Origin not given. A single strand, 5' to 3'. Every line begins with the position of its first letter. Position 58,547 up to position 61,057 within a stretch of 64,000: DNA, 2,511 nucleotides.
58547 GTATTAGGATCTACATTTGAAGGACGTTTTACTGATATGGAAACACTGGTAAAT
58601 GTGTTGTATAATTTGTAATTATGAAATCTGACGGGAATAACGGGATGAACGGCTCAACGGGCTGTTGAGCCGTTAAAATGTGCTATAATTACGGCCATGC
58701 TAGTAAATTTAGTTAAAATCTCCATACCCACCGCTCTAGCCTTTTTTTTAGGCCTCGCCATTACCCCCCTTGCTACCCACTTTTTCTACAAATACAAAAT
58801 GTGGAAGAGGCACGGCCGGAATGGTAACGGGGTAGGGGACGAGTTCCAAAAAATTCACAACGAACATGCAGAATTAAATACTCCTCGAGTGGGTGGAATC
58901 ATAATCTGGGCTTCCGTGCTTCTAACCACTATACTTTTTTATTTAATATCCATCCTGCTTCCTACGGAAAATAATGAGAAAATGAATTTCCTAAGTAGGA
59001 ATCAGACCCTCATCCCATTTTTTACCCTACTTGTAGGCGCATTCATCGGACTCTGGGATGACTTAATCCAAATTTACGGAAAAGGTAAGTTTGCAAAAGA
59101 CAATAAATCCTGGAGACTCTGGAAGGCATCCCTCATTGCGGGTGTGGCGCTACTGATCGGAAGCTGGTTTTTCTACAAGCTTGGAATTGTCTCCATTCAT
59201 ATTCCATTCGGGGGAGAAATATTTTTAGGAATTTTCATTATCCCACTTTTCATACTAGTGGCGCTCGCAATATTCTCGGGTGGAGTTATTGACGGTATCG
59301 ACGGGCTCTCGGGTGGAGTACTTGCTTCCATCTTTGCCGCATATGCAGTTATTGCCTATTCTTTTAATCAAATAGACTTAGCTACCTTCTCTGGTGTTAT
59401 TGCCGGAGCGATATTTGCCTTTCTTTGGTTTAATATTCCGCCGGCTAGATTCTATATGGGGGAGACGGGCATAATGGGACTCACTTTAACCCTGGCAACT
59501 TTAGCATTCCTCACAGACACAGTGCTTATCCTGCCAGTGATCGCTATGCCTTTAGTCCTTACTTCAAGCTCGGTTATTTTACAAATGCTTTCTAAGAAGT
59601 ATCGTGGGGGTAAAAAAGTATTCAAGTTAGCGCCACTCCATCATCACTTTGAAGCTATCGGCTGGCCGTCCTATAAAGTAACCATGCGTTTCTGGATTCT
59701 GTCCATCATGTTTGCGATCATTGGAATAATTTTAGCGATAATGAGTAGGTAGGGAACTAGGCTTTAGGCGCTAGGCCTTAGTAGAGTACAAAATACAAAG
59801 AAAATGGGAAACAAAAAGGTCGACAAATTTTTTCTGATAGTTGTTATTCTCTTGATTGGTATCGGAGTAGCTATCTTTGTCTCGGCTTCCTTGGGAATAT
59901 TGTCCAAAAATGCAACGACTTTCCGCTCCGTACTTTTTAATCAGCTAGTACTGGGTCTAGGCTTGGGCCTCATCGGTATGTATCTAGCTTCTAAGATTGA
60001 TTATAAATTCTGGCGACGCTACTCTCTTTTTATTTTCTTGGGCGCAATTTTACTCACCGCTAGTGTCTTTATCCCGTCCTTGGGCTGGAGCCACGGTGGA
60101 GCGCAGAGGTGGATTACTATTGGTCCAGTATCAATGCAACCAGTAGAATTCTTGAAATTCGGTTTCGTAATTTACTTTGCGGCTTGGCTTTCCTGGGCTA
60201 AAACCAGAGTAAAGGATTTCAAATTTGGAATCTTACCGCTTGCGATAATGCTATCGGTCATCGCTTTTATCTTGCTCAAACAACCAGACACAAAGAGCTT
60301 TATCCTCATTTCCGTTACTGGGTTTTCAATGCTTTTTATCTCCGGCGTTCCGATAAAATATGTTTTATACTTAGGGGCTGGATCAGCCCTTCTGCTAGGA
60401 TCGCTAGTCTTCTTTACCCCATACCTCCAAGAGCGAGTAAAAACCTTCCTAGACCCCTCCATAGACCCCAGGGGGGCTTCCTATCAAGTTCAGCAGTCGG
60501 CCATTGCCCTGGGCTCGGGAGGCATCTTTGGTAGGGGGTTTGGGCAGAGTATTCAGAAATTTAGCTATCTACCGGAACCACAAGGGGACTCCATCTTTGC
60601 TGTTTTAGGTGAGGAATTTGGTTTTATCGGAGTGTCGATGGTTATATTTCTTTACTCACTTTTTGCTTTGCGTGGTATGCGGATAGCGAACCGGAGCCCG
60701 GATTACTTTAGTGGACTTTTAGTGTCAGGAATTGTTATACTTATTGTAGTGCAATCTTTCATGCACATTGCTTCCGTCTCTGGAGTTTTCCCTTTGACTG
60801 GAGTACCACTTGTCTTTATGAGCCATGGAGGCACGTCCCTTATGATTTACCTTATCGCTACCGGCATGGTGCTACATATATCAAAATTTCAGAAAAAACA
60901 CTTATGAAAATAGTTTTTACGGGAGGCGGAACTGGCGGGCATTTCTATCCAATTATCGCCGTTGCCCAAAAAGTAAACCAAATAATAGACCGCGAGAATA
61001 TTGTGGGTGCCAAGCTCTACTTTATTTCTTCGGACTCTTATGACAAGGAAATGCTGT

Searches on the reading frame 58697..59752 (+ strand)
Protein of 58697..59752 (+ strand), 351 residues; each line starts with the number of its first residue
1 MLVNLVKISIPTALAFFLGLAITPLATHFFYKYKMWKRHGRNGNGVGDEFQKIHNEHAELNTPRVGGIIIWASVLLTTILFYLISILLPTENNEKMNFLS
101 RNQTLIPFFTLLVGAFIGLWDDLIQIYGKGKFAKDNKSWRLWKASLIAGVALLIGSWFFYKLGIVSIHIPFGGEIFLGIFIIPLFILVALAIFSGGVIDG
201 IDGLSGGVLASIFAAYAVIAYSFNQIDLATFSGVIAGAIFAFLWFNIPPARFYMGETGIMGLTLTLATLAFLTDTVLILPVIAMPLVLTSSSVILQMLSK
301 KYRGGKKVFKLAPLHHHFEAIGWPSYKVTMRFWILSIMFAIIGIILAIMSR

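Call 17: search_protein_families(library=pfam, proteins=[window:58697-59752:+], max_evalue=0.00001)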
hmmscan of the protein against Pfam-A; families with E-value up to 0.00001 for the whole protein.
window:58697-59752:+ (351 aa): 1 family
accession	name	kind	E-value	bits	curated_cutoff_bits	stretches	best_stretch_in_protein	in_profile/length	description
PF00953.26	Glycos_transf_4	-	2.1e-19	70.5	27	1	107-271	4-157/160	Glycosyl transferase family 4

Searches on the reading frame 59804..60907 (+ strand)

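Call 17: search_protein_families(library=pfam, proteins=[window:59804-60907:+], max_evalue=0.00001)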
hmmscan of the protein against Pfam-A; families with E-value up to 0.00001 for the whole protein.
window:59804-60907:+ (367 aa): 1 family
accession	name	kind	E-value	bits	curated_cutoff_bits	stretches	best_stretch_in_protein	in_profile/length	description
PF01098.24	FTSW_RODA_SPOVE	-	7.8e-93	311.7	26.4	1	10-364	4-355/356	Cell cycle protein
